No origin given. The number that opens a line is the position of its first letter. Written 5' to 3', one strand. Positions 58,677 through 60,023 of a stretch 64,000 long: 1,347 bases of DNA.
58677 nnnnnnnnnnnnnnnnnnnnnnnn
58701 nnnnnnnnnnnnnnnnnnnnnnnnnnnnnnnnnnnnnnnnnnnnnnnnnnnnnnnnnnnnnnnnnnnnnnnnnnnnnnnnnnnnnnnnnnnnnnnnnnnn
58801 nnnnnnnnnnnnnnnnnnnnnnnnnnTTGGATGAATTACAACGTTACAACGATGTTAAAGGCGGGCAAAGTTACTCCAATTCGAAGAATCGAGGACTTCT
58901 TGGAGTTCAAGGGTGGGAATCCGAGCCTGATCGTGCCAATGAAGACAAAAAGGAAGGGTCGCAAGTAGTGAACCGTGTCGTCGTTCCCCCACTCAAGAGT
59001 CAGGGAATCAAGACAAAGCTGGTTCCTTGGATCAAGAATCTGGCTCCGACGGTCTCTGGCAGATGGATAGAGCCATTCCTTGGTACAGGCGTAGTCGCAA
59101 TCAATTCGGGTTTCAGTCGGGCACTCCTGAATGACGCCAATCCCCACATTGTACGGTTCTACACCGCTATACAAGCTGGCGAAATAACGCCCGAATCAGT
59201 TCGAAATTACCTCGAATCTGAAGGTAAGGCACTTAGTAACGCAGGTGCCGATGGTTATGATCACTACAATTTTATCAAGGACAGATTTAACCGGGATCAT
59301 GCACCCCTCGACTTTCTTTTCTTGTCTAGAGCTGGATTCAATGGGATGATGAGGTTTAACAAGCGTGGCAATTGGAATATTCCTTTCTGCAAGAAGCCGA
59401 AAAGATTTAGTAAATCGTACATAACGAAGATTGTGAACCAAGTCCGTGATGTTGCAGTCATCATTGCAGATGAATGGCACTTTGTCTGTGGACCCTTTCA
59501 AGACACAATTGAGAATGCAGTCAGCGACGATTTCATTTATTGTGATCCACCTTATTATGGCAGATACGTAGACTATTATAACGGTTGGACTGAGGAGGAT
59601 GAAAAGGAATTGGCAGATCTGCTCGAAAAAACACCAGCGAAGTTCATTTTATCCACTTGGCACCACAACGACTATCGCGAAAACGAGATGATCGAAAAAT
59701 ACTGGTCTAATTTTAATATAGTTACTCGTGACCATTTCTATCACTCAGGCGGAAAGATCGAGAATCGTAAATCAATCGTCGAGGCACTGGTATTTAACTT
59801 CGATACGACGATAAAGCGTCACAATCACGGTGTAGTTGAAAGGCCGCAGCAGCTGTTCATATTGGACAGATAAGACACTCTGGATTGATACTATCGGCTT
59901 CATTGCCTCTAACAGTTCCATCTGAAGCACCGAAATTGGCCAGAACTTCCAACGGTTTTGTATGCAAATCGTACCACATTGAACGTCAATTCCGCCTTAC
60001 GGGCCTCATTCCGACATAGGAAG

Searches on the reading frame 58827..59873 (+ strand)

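Call 3: search_protein_families(library=pfam, proteins=[window:58827-59873:+], max_evalue=0.1)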
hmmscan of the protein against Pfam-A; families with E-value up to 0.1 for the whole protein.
window:58827-59873:+ (348 aa): 1 family
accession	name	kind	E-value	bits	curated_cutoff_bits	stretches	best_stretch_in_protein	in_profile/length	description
PF02086.21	MethyltransfD12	-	5.5e-43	148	22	1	59-305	2-251/253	D12 class N6 adenine-specific DNA methyltransferase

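Call 4: search_protein_families(library=padloc, proteins=[window:58827-59873:+], max_evalue=0.1)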
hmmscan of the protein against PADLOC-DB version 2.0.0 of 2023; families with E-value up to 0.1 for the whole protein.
window:58827-59873:+ (348 aa): 21 families
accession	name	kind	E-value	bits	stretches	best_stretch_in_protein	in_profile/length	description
PDLC03264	MTase_II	-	7.5e-114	378.1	1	49-335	8-293/306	Type II methyltransferase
PDLC03294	MTase_II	-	1.3e-40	137.7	1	53-324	5-270/272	Type II methyltransferase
PDLC03729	oMTase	-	4.6e-36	122.7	1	54-272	6-219/275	orphan methyltransferase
PDLC03383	MTase_II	-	1.5e-32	111.3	1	48-327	14-315/318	Type II methyltransferase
PDLC03287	MTase_II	-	1.5e-28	98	1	46-328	357-644/646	Type II methyltransferase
PDLC03735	oMTase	-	1.2e-21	75.4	1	49-326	4-283/284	orphan methyltransferase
PDLC03266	MTase_II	-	1.2e-20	72.2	1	49-321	11-279/285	Type II methyltransferase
PDLC03261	MTase_II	-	3.6e-20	69.8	1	45-263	17-229/643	Type II methyltransferase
PDLC03302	MTase_II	-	1.5e-17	61.6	1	40-255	348-554/626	Type II methyltransferase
PDLC03722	oMTase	-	2.5e-16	58.3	1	60-300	9-234/259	orphan methyltransferase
PDLC03247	MTase_II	-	2.5e-15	54.5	1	55-306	5-245/282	Type II methyltransferase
PDLC04018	PD-Lambda-5_B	-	4.3e-13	47.2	1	54-331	6-277/291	-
PDLC03290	MTase_II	-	3.6e-12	44.2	1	147-244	106-201/292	Type II methyltransferase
PDLC03292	MTase_II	-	3.2e-11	40.2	1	60-281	425-667/722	Type II methyltransferase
PDLC03349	MTase_II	-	4.1e-10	37.2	1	140-275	168-308/374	Type II methyltransferase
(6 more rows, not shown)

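Call 5: search_protein_families(library=ncbifam, proteins=[window:58827-59873:+], max_evalue=0.1)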
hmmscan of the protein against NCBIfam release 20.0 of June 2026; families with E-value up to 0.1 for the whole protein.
window:58827-59873:+ (348 aa): 2 families
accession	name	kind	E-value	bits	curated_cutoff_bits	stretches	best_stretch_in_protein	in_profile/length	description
TIGR00571.1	dam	subfamily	9.9e-52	176.2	114.85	1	53-323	2-266/267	Dam family site-specific DNA-(adenine-N6)-methyltransferase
NF008152.0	PRK10904.1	equivalog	6.2e-24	84.8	441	1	56-244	8-185/271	adenine-specific DNA-methyltransferase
